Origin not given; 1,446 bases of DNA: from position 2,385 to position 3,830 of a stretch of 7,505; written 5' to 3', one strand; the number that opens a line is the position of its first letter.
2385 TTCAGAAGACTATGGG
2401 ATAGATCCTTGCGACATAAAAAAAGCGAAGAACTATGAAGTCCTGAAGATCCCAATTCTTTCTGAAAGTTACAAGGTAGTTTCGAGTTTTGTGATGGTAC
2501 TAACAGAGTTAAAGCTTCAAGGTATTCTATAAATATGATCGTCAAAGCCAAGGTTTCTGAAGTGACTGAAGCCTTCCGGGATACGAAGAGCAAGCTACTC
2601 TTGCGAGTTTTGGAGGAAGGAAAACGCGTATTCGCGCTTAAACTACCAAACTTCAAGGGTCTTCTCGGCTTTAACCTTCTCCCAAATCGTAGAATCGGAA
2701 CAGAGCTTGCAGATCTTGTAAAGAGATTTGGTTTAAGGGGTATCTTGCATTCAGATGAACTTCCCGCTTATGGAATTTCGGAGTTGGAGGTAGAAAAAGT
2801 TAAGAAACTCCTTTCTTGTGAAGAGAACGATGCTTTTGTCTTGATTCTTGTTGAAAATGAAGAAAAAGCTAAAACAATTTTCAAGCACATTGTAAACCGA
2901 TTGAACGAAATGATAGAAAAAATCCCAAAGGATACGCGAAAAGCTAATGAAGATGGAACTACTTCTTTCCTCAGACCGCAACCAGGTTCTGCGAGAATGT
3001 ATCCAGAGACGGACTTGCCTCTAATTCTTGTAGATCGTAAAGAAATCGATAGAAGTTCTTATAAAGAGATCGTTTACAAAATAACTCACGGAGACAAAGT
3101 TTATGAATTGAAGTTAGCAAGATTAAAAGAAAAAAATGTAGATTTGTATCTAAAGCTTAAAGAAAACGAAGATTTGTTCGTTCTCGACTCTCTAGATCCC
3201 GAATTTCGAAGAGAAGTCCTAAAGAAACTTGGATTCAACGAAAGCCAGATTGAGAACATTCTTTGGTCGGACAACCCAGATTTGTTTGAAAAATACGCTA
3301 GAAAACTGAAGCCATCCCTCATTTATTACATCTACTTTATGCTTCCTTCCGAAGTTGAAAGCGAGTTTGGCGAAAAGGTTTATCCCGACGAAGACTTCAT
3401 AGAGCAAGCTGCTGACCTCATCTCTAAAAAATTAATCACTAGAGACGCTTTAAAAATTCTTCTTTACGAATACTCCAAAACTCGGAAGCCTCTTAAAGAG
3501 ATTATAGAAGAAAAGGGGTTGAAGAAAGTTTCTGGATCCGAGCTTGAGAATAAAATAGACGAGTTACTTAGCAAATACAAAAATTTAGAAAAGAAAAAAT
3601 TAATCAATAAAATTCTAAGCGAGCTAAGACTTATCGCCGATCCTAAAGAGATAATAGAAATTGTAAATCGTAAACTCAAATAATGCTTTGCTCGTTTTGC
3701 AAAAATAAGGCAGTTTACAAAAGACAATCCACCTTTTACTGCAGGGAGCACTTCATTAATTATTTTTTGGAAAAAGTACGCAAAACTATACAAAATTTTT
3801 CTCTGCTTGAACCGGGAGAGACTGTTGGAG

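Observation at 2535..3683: gatE is present only as its C-terminal half, consistent with a split gene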

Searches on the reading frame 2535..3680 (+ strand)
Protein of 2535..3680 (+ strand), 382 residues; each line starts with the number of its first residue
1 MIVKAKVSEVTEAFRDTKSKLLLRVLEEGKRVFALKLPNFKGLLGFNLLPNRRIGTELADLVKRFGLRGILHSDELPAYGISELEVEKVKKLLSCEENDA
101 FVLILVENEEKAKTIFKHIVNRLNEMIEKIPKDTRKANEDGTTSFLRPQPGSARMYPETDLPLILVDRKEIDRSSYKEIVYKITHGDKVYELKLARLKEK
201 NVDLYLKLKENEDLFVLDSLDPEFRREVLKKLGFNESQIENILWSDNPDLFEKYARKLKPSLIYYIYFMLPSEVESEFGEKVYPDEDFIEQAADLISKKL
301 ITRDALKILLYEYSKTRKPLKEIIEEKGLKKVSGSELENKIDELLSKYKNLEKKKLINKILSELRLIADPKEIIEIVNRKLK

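Call 4: search_protein_families(library=pfam, proteins=[window:2535-3680:+], max_evalue=0.01)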
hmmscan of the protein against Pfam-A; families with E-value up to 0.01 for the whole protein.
window:2535-3680:+ (382 aa): 3 families
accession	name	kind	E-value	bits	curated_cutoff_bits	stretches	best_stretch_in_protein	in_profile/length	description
PF02938.19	GAD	-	4.7e-09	36.8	23.4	1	25-112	4-91/95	GAD domain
PF02637.23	GatB_Yqey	-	5.1e-06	26.9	27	1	287-381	43-148/148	GatB domain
PF02934.20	GatB_N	-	0.0017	18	23.4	1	107-171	233-276/277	GatB/GatE catalytic domain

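Call 5: search_protein_families(library=ncbifam, proteins=[window:2535-3680:+], max_evalue=0.01)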
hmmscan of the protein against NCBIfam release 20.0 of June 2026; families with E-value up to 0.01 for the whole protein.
window:2535-3680:+ (382 aa): 3 families
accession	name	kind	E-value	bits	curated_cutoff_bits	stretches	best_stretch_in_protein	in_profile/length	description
NF003107.0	PRK04028.1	equivalog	4.7e-78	263.1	456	2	4-175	278-448/630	Glu-tRNA(Gln) amidotransferase subunit GatE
TIGR00134.1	gatE_arch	equivalog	1.5e-55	188.6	319.55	2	3-175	275-444/622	Glu-tRNA(Gln) amidotransferase subunit GatE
NF004012.0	PRK05477.1-2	equivalog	0.00046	19.1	338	1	280-381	366-478/481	Asp-tRNA(Asn)/Glu-tRNA(Gln) amidotransferase subunit GatB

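Call 6: find_encoding_contigs(protein=window:2535-3680:+, flank=10000, max_places=6)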
Protein window:2535-3680:+ (382 aa): no gene with exactly this product is on record in the collection.

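Call 7: find_homologous_proteins(query=window:2535-3680:+)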
Query window:2535-3680:+ (382 aa): 1649 proteins with E <= 0.001 among 8000 candidates; the best 120 are listed.
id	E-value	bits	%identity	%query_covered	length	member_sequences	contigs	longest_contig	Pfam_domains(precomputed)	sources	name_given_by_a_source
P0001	1.9e-236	802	100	100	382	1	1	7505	PF02637.24,PF02938.20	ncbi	-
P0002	2.8e-236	801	100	100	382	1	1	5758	PF02637.24,PF02938.20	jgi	jgi:glutamyl-tRNA(Gln) amidotransferase subunit E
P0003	4.6e-236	801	100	100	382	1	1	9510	PF02637.24,PF02938.20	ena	-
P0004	6.7e-236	800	99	100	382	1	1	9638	PF02637.24,PF02938.20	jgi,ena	-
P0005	2.0e-118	414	53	99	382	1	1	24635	PF02637.24,PF02938.20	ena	-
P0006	7.0e-113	396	62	76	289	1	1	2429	PF02938.20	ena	-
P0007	1.7e-103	365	51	99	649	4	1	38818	PF02637.24,PF02938.20,PF02934.21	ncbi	-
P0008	2.1e-99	351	48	100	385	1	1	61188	PF02938.20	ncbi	ncbi:MAG: GAD domain-containing protein [Nanopusillaceae archaeon]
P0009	4.1e-99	350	47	99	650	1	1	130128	PF02637.24,PF02938.20,PF02934.21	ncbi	-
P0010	1.3e-98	349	48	98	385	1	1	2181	PF02938.20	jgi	jgi:glutamyl-tRNA(Gln) amidotransferase subunit E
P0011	2.2e-98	348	51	82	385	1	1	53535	PF02938.20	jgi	jgi:glutamyl-tRNA(Gln) amidotransferase subunit E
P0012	1.2e-97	346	46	98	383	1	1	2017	PF02938.20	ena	-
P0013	1.7e-97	345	46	99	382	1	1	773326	-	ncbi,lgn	ncbi:glutamyl-tRNA(Gln) amidotransferase transferase subunit (EC 6.3.5.7) [Nanoarchaeota archaeon]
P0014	2.2e-97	345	45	98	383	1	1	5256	PF02938.20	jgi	jgi:glutamyl-tRNA(Gln) amidotransferase subunit E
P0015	6.6e-97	343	45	98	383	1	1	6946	PF02938.20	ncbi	-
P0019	1.3e-96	342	45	99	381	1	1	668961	-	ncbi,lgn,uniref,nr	ncbi:glutamyl-tRNA(Gln) amidotransferase subunit E [Nanobdella aerobiophila]|uniref:Glutamyl-tRNA(Gl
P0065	6.9e-58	215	40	100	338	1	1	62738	PF02938.20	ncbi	-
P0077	4.0e-48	183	34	100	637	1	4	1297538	PF09424.16,PF02637.24,PF02938.20,PF02934.21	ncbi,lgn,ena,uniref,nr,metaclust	ncbi:Glu-tRNA(Gln) amidotransferase subunit GatE [Ignicoccus hospitalis]|uniref:Glutamyl-tRNA(Gln) a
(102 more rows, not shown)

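Call 12: find_encoding_contigs(protein=P0004, flank=10000, max_places=4)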
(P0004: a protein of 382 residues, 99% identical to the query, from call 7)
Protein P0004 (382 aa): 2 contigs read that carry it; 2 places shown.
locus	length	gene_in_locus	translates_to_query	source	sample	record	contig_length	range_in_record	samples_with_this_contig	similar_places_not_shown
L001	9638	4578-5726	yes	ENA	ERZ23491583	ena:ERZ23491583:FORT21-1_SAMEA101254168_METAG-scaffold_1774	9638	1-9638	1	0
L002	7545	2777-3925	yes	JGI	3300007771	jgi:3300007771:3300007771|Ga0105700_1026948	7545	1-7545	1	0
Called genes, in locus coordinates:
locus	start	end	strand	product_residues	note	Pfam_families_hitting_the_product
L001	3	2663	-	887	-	?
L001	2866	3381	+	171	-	-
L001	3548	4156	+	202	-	PF01015:Ribosomal_S3Ae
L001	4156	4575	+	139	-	PF00588:SpoU_methylase (weak)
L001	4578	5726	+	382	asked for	PF02938:GAD, PF02637:GatB_Yqey (weak)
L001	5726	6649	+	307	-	PF01171:ATP_bind_3, PF16503:zn-ribbon_14 (weak)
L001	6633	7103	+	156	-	-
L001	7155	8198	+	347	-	PF25133:TYW2_N_2 (weak), PF02475:TRM5-TYW2_MTfase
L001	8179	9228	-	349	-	-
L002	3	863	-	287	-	?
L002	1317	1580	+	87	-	-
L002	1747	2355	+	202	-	PF01015:Ribosomal_S3Ae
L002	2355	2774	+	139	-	PF00588:SpoU_methylase (weak)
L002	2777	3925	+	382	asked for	PF02938:GAD, PF02637:GatB_Yqey (weak)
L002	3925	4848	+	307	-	PF01171:ATP_bind_3, PF16503:zn-ribbon_14 (weak)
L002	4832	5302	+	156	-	-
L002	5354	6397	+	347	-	PF25133:TYW2_N_2 (weak), PF02475:TRM5-TYW2_MTfase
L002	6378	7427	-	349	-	-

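Call 13: find_encoding_contigs(protein=P0007, flank=10000, max_places=3)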
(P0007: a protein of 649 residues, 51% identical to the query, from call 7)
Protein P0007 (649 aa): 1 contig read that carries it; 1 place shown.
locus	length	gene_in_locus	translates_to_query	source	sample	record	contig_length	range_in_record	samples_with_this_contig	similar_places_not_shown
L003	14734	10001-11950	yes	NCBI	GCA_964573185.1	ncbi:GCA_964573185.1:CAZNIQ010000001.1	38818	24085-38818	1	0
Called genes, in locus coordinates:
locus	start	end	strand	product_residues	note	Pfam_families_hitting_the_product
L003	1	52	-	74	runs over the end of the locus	PF09341:Pcc1 (weak)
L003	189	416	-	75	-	PF01780:Ribosomal_L37ae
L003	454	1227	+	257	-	PF00009:GTP_EFTU (faint), PF00350:Dynamin_N (faint), PF03193:RsgA_GTPase, PF01926:MMR_HSR1, PF02421:FeoB_N (weak)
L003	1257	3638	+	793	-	PF08351:TmcA_N, PF05127:NAT10_TcmA_helicase, PF13718:GNAT_acetyltr_2, PF00583:Acetyltransf_1 (faint), PF13508:Acetyltransf_7 (faint), PF13718:GNAT_acetyltr_2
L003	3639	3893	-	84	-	-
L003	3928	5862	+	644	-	PF03485:Arg_tRNA_synt_N, PF00750:tRNA-synt_1d, PF05746:DALR_1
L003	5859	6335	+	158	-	-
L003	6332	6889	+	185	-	PF13207:AAA_17, PF13238:AAA_18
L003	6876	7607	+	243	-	PF01255:Prenyltransf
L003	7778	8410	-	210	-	-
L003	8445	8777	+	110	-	-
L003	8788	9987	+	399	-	PF01970:TctA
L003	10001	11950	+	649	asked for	PF02934:GatB_N, PF02938:GAD, PF02637:GatB_Yqey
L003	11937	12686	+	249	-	PF01544:CorA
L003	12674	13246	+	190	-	PF01997:Translin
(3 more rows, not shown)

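Call 15: find_encoding_contigs(protein=P0001, flank=10000, max_places=3)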
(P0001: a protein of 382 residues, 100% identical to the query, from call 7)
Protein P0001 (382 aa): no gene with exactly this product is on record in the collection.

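Call 19: list_cluster_members(proteins=[P0001, P0002, P0003, P0121, P0123, P0125, P0126, P0128, P0129, P0134])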
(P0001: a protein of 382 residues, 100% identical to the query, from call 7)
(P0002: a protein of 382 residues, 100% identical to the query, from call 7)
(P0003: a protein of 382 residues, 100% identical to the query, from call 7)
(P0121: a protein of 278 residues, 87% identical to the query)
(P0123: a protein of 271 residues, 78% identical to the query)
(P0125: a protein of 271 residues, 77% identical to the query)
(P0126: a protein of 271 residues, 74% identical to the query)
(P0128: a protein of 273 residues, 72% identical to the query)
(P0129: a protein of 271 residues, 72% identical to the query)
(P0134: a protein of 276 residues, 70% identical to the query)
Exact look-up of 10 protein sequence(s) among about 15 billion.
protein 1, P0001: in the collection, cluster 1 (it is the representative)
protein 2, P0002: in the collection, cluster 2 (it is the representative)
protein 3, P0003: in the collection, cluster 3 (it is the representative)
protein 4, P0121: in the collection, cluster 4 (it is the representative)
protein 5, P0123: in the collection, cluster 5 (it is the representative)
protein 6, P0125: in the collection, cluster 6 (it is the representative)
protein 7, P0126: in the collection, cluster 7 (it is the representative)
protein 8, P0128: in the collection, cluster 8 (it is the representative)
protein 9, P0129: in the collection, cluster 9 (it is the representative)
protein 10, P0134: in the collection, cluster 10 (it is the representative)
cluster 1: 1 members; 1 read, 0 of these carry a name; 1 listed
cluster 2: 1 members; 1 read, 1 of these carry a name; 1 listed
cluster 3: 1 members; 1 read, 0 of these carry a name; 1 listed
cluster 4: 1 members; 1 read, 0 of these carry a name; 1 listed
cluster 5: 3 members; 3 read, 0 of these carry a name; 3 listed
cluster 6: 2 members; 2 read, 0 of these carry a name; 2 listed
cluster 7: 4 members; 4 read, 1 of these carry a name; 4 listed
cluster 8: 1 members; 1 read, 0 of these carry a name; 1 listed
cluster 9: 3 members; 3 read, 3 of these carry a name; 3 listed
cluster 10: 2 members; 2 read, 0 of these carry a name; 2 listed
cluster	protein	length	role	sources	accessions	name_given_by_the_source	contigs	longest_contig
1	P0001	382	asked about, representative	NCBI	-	-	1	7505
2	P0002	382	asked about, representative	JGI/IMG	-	glutamyl-tRNA(Gln) amidotransferase subunit E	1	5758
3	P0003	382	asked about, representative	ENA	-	-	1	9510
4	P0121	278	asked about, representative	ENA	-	-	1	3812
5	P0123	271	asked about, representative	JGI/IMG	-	-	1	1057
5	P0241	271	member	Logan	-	-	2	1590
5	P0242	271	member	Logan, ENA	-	-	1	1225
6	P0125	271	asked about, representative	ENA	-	-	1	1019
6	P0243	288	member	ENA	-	-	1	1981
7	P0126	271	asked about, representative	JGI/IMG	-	glutamyl-tRNA(Gln) amidotransferase subunit E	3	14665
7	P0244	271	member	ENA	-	-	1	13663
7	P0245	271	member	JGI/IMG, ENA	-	-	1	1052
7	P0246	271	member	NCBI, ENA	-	-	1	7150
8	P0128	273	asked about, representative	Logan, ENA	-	-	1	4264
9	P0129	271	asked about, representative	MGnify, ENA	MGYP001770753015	CR=1 FL=1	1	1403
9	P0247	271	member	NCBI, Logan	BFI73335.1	glutamyl-tRNA(Gln) amidotransferase subunit E [Nanoarchaeota archaeon]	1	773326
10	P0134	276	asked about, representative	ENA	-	-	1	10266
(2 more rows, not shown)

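Call 22: find_encoding_contigs(protein=P0246, flank=8000, max_places=6)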
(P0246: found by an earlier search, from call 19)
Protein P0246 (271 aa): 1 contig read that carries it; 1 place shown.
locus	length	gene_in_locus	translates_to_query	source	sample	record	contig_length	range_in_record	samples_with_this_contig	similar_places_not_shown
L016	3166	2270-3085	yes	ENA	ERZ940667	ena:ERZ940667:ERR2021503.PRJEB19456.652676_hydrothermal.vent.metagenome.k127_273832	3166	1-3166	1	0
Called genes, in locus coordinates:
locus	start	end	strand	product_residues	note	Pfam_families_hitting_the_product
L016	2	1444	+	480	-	?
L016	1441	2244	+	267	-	-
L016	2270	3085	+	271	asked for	PF02934:GatB_N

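Call 25: search_solved_structures(query=window:2535-3680:+, show_alignments=2, max_evalue=0.001)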
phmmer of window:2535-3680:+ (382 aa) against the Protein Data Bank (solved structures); distinct sequences matched with E-value up to 0.001: 2.
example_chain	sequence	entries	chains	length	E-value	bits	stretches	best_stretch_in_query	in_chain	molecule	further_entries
1zq1_C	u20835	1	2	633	4.2e-51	177.5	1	3-166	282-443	Glutamyl-tRNA(Gln) amidotransferase subunit E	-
2d6f_C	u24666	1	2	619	1e-36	130.2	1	2-168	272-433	Glutamyl-tRNA(Gln) amidotransferase subunit E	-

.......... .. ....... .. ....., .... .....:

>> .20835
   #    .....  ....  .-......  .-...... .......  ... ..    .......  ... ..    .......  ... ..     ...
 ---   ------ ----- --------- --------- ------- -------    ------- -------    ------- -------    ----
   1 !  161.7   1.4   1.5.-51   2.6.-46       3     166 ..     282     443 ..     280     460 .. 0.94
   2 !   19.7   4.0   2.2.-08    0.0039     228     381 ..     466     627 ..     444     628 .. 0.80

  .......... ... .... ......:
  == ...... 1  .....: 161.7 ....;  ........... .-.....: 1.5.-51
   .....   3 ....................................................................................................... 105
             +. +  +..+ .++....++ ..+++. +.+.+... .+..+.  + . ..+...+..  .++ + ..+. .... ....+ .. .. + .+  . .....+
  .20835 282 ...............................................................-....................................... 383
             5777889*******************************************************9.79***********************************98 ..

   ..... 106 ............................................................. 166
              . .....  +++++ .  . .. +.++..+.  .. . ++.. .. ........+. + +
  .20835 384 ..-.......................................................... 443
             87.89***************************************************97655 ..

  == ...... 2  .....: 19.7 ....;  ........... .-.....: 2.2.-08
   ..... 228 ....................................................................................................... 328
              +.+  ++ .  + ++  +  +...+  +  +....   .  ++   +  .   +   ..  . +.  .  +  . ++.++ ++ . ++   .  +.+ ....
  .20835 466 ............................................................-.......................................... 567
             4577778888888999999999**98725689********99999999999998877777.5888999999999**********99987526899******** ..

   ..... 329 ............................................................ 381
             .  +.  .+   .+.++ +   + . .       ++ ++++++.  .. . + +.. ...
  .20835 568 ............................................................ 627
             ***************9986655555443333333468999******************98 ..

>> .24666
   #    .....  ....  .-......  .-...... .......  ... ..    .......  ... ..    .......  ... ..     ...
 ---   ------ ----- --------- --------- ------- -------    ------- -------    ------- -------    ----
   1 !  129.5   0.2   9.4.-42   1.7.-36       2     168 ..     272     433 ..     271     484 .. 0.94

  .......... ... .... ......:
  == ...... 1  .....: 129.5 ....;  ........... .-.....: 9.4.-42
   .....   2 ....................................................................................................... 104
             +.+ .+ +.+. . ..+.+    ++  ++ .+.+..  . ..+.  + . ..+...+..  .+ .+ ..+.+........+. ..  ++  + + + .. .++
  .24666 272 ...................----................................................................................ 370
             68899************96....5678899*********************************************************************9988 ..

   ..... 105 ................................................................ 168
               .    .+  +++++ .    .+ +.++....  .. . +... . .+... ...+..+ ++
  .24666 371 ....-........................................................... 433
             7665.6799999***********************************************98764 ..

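Call 31: search_protein_families(library=pfam, proteins=[P0007, P0009, P0077], max_evalue=0.01)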
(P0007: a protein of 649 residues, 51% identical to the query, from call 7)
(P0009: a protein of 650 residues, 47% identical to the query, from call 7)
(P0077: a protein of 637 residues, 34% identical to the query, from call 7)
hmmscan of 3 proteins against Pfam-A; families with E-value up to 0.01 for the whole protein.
P0007 (649 aa): 3 families
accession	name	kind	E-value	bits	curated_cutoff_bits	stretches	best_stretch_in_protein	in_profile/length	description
PF02934.20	GatB_N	-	7.9e-50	170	23.4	1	3-432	2-275/277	GatB/GatE catalytic domain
PF02938.19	GAD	-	8.3e-16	58.5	23.4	1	285-375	1-92/95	GAD domain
PF02637.23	GatB_Yqey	-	1e-11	45.4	27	1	512-645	1-146/148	GatB domain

P0009 (650 aa): 3 families
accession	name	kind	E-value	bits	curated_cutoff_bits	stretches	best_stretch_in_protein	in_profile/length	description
PF02934.20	GatB_N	-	1e-55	189.3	23.4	1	2-432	2-274/277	GatB/GatE catalytic domain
PF02938.19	GAD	-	2.7e-13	50.4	23.4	1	286-378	1-94/95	GAD domain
PF02637.23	GatB_Yqey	-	5.5e-10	39.7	27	1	514-647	2-148/148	GatB domain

P0077 (637 aa): 5 families
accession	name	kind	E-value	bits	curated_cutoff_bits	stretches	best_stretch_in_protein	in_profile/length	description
PF02934.20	GatB_N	-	5.4e-64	216.5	23.4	1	11-449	2-276/277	GatB/GatE catalytic domain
PF02938.19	GAD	-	1.9e-18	66.9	23.4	1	300-394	1-95/95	GAD domain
PF02637.23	GatB_Yqey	-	5.2e-18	65.8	27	1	494-629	7-148/148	GatB domain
PF09424.15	YqeY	-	2.2e-05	25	27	1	573-629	89-143/143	Yqey-like protein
PF09696.15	Ctf8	-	8.9e-05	23.3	22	1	137-258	9-125/133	Ctf8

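Call 35: find_related_loci(query=A3, collection=genome_contigs, flank=4000)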
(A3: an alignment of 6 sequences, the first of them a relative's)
Query A3 (649 aa) in genome_contigs; peptide patterns used: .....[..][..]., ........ (x = any residue, [..] = any of these).
600 stretches matched a pattern (row limit reached: there are more); 582 encode a relative of the query (tblastn E <= 1e-3); the best 80 are kept; 80 distinct loci.
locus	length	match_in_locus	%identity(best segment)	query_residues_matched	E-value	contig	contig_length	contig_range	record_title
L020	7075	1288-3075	44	3-643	1e-157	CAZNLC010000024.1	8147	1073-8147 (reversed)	MAG TPA_asm: uncultured Methanosarcinales archaeon isolate binchicken_co256_30 genome assembly, contig: NODE_25330_lengt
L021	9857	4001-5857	45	3-645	2e-156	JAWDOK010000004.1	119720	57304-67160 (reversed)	MAG: Acidianus hospitalis isolate RHS.bin.1 NODE_11_length_119720_cov_26.8006, whole genome shotgun sequence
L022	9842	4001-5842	44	3-645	1e-150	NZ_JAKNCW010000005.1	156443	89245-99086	Metallosphaera javensis (ex Hofmann et al. 2022) strain J1 NODE_5_length_156443_cov_119.264309, whole genome shotgun seq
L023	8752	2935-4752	45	3-645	2e-149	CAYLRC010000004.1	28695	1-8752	MAG TPA_asm: Candidatus Woesearchaeota archaeon isolate binchicken_co6_450 genome assembly, contig: NODE_1310_length_286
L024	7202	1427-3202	42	3-648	1e-148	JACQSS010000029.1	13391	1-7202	MAG: Candidatus Woesearchaeota archaeon isolate NC_groundwater_1391_Ag_S-0.2um_48_40 S_p2_S4_coassembly_k141_1863632, wh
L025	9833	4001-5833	41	3-645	2e-148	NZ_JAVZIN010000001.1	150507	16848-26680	MAG: Candidatus Hadarchaeum sp. isolate DRTY-6_201901_bins_47 DRTY-6_201901_bins_47_scaffold_1, whole genome shotgun seq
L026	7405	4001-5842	42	3-646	4e-148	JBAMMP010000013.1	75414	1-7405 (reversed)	MAG: Sulfolobaceae archaeon isolate MAG34 ExploCarb_3811S_S4_23_length_75414_cov_63, whole genome shotgun sequence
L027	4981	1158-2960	42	3-645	2e-149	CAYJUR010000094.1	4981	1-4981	MAG TPA_asm: uncultured Methanosarcinales archaeon isolate ERP125453_co1_341 genome assembly, contig: NODE_22898_length_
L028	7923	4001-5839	41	3-645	6e-147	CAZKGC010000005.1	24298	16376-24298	MAG TPA_asm: Candidatus Hadarchaeota archaeon isolate binchicken_co395_48 genome assembly, contig: NODE_342_length_24298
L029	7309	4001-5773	44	4-643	9e-147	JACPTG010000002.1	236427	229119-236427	MAG: Candidatus Woesearchaeota archaeon isolate NC_groundwater_726_Ag_S-0.2um_49_29 S36_SO-2_scaffold_125765, whole geno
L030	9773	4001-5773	43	3-645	9e-147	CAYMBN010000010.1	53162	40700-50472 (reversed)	MAG TPA_asm: uncultured Methanosarcinales archaeon isolate SRP077602_co2_87 genome assembly, contig: NODE_945_length_531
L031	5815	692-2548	43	3-643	3e-147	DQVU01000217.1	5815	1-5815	MAG TPA_asm: Methanothermococcus okinawensis isolate SZUA-1532 k95_424289, whole genome shotgun sequence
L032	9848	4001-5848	40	3-645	1e-145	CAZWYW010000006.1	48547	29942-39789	MAG TPA_asm: uncultured Candidatus Bathyarchaeia archaeon isolate SRP141552_co1_226 genome assembly, contig: NODE_233_le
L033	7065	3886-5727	41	3-648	3e-144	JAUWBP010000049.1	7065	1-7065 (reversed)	MAG: Hadesarchaea archaeon isolate CSMAG_1323 CSMAG_1323_k141_986809_length_7065_cov_34.8635, whole genome shotgun seque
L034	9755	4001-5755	43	3-620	2e-144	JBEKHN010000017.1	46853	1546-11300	MAG: Candidatus Bathyarchaeia archaeon isolate SPRUCE 278 SPRUCE_278_17, whole genome shotgun sequence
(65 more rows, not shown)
